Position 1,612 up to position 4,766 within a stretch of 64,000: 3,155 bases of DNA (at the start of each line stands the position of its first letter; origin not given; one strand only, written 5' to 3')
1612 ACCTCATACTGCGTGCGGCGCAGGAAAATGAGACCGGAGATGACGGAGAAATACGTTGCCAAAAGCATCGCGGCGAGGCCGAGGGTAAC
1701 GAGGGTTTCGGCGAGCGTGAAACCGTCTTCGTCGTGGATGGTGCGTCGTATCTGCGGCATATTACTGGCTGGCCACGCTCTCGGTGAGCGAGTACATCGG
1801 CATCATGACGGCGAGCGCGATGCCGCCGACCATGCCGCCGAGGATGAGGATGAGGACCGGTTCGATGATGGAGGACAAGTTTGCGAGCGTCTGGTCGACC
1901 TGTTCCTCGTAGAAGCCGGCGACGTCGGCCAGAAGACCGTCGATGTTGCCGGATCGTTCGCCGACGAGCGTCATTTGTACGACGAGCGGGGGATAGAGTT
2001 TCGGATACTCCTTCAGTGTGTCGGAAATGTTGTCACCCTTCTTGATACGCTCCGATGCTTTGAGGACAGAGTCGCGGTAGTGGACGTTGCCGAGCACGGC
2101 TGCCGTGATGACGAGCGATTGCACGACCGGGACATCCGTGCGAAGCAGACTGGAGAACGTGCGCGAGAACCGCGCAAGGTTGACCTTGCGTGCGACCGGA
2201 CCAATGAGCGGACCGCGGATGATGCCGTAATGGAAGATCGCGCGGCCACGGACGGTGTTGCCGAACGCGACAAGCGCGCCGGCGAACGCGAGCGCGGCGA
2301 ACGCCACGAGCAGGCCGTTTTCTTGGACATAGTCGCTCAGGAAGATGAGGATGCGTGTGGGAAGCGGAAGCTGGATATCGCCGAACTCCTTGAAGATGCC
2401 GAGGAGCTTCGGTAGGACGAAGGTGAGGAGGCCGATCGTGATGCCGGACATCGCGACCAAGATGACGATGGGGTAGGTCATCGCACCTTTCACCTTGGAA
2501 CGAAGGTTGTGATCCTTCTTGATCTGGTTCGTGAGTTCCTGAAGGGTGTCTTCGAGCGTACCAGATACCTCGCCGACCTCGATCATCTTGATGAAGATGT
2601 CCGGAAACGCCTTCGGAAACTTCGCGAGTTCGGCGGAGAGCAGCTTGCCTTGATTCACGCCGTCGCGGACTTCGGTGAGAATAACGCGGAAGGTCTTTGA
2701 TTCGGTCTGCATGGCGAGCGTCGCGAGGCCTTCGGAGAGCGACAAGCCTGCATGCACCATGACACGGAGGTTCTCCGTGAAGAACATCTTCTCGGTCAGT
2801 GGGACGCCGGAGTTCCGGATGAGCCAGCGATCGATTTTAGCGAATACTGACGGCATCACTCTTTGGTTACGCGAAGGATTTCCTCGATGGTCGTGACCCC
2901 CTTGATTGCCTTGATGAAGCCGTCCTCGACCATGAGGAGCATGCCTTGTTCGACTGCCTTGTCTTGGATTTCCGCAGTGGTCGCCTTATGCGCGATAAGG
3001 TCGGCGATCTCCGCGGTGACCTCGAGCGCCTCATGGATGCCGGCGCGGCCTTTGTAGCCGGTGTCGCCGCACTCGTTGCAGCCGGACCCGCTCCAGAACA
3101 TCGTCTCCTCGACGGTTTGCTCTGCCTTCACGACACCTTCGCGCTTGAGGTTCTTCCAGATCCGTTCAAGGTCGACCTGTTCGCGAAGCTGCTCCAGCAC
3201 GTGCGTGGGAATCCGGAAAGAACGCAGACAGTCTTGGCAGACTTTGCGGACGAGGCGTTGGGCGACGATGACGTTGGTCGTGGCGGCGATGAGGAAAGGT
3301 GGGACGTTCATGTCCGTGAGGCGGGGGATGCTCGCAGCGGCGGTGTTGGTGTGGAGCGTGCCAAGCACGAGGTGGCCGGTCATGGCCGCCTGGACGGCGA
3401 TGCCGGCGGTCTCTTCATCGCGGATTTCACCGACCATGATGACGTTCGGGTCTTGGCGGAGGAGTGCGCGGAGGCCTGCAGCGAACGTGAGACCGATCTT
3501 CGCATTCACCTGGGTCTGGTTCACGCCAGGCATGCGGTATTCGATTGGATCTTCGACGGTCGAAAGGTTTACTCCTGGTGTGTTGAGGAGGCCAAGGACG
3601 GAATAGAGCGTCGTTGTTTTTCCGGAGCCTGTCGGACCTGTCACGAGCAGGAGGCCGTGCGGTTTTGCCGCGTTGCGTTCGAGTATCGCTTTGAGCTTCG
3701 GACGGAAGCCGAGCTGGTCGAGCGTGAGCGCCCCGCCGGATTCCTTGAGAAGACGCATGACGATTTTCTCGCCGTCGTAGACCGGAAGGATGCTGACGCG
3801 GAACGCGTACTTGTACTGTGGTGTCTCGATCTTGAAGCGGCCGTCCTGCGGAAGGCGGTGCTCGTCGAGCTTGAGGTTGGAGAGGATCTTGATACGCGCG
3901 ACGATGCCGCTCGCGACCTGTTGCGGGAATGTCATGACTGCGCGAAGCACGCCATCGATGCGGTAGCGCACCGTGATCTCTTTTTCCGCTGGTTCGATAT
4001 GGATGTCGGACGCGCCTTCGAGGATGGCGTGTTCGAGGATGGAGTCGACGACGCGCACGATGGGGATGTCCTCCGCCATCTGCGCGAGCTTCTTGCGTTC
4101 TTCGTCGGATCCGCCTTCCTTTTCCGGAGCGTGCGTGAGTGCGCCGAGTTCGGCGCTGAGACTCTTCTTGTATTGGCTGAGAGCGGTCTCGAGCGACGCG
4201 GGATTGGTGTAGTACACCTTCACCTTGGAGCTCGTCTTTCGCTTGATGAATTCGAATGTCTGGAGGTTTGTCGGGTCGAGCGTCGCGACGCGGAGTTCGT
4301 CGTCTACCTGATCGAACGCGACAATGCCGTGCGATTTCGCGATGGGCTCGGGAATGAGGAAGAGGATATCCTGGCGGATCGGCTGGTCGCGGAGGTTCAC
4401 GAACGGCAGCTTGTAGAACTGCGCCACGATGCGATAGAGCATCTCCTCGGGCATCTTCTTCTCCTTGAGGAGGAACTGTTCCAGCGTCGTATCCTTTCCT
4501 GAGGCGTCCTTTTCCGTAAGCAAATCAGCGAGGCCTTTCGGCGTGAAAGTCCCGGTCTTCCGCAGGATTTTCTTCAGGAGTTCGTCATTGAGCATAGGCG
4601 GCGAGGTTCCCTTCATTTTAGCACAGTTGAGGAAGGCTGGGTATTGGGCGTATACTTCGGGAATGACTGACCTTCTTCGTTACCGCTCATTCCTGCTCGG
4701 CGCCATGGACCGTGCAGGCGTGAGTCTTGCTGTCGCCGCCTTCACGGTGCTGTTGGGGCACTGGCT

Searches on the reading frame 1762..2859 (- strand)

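Call 108: search_protein_families(library=pfam, max_evalue=0.00001, proteins=[window:1762-2859:-])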
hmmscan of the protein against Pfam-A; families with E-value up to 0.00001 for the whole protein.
window:1762-2859:- (365 aa): 1 family
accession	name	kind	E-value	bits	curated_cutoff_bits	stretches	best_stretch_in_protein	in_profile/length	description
PF00482.28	T2SSF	-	2.9e-55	186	25.2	2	27-150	1-125/125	Type II secretion system (T2SS), protein F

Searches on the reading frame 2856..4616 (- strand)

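Call 108: search_protein_families(library=pfam, max_evalue=0.00001, proteins=[window:2856-4616:-])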
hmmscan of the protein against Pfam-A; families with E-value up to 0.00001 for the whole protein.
window:2856-4616:- (586 aa): 2 families
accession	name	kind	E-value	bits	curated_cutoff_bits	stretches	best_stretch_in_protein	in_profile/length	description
PF00437.27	T2SSE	-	3e-129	431.3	24.9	1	181-582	3-370/370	Type II/IV secretion system protein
PF05157.20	MshEN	-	2.9e-13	50.1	23.1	1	68-152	1-86/90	MshEN domain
